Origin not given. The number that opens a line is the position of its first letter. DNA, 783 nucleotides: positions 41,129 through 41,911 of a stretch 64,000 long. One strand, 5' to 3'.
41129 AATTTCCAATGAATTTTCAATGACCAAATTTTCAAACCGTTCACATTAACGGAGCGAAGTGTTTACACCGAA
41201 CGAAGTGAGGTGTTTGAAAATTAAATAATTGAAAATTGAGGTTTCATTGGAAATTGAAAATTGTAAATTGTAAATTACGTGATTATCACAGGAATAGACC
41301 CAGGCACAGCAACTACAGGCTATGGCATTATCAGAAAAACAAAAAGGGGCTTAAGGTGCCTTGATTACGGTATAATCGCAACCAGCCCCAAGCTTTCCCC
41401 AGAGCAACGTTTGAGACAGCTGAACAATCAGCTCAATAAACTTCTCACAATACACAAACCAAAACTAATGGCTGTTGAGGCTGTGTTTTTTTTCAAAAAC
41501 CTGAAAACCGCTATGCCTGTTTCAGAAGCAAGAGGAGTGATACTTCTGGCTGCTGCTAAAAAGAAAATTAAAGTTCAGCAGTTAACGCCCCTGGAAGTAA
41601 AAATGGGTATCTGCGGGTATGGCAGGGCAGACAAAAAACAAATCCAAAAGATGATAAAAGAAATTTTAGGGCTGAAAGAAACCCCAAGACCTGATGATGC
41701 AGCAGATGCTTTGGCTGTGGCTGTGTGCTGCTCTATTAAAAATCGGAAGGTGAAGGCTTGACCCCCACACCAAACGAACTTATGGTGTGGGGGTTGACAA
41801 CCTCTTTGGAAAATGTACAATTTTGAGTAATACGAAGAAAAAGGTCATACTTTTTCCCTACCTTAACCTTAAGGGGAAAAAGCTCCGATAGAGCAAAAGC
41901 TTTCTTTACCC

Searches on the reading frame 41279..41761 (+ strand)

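Call 77: search_protein_families(library=pfam, proteins=[window:41279-41761:+], max_evalue=0.0001)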
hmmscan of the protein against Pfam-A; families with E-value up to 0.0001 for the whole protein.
window:41279-41761:+ (160 aa): 1 family
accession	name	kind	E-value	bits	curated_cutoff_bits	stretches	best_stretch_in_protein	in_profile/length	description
PF02075.23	RuvC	-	1.1e-48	165.4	22.2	1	3-150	1-147/148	Crossover junction endodeoxyribonuclease RuvC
